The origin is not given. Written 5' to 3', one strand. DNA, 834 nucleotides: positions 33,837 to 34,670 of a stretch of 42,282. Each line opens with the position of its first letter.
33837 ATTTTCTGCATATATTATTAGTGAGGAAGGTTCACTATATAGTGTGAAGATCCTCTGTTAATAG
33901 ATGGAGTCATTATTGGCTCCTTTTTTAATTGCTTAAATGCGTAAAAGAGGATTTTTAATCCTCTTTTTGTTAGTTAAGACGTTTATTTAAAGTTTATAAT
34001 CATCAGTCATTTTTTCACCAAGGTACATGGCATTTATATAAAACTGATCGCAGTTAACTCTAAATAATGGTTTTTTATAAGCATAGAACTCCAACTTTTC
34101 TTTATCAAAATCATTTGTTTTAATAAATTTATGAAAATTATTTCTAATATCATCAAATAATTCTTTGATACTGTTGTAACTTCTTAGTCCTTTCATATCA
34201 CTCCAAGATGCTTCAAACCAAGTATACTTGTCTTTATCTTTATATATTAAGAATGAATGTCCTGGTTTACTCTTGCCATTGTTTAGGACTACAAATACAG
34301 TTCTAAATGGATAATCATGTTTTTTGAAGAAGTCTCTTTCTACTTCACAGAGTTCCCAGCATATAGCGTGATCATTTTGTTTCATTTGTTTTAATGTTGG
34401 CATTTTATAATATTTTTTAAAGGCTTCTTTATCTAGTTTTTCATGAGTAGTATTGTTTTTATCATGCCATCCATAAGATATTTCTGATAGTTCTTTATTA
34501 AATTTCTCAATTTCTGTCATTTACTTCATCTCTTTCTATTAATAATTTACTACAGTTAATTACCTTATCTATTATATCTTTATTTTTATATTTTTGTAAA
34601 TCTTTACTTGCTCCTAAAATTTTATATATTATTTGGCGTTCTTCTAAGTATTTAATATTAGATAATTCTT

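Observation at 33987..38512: DUF1653 + WYL regulator followed by a four-gene cassette of unusual domain composition (candidate uncharacterised defence or small-molecule-modification system)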

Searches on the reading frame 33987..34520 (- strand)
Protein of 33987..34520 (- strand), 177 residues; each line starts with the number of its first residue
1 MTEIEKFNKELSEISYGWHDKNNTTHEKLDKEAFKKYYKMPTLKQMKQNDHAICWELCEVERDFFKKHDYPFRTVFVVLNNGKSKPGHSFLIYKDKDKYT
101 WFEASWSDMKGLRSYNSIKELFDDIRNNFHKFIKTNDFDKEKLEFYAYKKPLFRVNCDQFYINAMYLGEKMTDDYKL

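Call 3: search_protein_families(library=pfam, proteins=[window:33987-34520:-], max_evalue=1)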
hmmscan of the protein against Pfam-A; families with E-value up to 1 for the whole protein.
window:33987-34520:- (177 aa): 1 family
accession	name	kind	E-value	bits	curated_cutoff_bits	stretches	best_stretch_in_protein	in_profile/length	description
PF20917.2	AsnRS_N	-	0.019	15.7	27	1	70-112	4-45/91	Asparaginal-tRNA synthetase, N-terminal domain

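Call 4: search_protein_families(library=padloc, proteins=[window:33987-34520:-], max_evalue=1)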
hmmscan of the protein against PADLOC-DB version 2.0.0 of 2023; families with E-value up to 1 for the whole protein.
window:33987-34520:- (177 aa): 0 families

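Call 5: search_protein_families(library=ncbifam, proteins=[window:33987-34520:-], max_evalue=1)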
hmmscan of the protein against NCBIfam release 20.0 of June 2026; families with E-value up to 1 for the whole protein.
window:33987-34520:- (177 aa): 0 families

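Call 31: search_protein_representatives(protein=window:33987-34520:-)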
Query: 177 residues. Proteins with E-value up to 0.001 (for the whole library): 618; up to 1e-10: 200; up to 1e-30: 4. The best 150 are listed.
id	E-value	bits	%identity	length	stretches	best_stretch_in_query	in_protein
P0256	3.8e-54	199.5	91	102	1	77-177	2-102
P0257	1.6e-44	168.1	45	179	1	1-171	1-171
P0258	2.2e-40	154.6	47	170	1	1-168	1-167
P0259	1.7e-38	148.5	92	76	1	1-73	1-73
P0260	8.1e-29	116.9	33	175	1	7-165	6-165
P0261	5.2e-26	107.8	34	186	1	10-168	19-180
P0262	1.2e-25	106.5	32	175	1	3-162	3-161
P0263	1.3e-25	106.5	43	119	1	1-116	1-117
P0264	3.1e-25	105.2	32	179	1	5-165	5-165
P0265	1.0e-23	100.3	33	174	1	3-165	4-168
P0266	1.3e-23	99.9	36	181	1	7-170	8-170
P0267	1.8e-23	99.5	34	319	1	5-163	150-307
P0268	6.0e-23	97.8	32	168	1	5-162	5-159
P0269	6.0e-23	97.8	33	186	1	1-165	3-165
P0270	8.4e-23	97.3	36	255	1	11-162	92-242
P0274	7.0e-22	94.3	33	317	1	4-170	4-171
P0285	2.5e-20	89.2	34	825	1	13-161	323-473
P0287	2.7e-20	89.1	35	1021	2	11-120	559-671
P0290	3.7e-20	88.7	34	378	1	3-163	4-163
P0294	1.2e-19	87.0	34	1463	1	9-161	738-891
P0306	5.5e-18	81.6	32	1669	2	2-161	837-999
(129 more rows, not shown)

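Call 32: search_protein_families(library=pfam, proteins=[P0294, P0306, P0285, P0267, P0274, P0287, P0290, P0257, P0260], max_evalue=0.01)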
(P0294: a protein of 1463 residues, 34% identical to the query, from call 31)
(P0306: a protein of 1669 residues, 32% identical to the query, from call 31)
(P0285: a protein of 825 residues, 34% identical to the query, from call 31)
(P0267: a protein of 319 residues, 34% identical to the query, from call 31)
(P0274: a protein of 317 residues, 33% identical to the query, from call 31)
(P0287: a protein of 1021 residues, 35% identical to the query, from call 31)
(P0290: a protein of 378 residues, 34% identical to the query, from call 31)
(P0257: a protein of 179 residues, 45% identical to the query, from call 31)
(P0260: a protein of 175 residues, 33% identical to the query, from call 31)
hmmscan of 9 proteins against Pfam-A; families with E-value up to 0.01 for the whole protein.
P0294 (1463 aa): 3 families
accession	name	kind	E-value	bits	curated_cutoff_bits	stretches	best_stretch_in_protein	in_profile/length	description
PF00583.31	Acetyltransf_1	-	8.2e-09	36.2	20.7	1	588-677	18-116/116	Acetyltransferase (GNAT) family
PF13508.13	Acetyltransf_7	-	1.9e-05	25.4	27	1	601-678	5-83/84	Acetyltransferase (GNAT) domain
PF04473.18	DUF553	-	0.0034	17.3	20.5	0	734-816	20-95/140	Transglutaminase-like domain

P0306 (1669 aa): 4 families
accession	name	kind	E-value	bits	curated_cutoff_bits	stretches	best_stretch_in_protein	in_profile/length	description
PF00583.31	Acetyltransf_1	-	5.7e-07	30.3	20.7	1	1063-1157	14-116/116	Acetyltransferase (GNAT) family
PF04473.18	DUF553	-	2.5e-06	27.5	20.5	1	508-564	16-81/140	Transglutaminase-like domain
PF01841.26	Transglut_core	-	1.4e-05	25.8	23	1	510-563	17-70/108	Transglutaminase-like superfamily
PF13508.13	Acetyltransf_7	-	0.0046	17.7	27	0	1081-1158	4-83/84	Acetyltransferase (GNAT) domain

P0285 (825 aa): 1 family
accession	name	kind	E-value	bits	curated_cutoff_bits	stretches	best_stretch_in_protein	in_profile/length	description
PF04473.18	DUF553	-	0.00014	21.8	20.5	1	316-416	22-111/140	Transglutaminase-like domain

P0267 (319 aa): 0 families

P0274 (317 aa): 4 families
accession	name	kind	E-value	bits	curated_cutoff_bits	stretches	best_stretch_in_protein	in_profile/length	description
PF00583.31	Acetyltransf_1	-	4e-08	34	20.7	1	206-300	19-116/116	Acetyltransferase (GNAT) family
PF13508.13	Acetyltransf_7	-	3.1e-07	31.1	27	1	232-301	11-83/84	Acetyltransferase (GNAT) domain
PF13673.13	Acetyltransf_10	-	3.3e-05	24.3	23.6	1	204-308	6-115/128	Acetyltransferase (GNAT) domain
PF08445.16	FR47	-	0.0006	20.2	22.1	1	251-306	25-83/86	FR47-like protein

P0287 (1021 aa): 2 families
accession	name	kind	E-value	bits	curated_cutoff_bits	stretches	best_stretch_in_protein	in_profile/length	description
PF04473.18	DUF553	-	3.8e-06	26.8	20.5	0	243-325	16-101/140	Transglutaminase-like domain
PF01841.26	Transglut_core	-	8.6e-06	26.4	23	1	241-293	13-65/108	Transglutaminase-like superfamily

P0290 (378 aa): 2 families
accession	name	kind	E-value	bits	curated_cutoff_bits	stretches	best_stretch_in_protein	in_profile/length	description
PF01966.28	HD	-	7.3e-08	33.1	22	1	211-296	15-112/116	HD domain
PF04473.18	DUF553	-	0.00035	20.5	20.5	1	5-102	19-111/140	Transglutaminase-like domain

P0257 (179 aa): 0 families

P0260 (175 aa): 1 family
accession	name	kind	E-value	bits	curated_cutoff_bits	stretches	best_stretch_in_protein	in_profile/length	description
PF04473.18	DUF553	-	0.00079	19.3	20.5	1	28-102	40-112/140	Transglutaminase-like domain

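Call 92: search_protein_families(library=phrogs, proteins=[window:33987-34520:-], max_evalue=0.01)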
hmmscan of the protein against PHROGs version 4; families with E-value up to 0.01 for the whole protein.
window:33987-34520:- (177 aa): 0 families
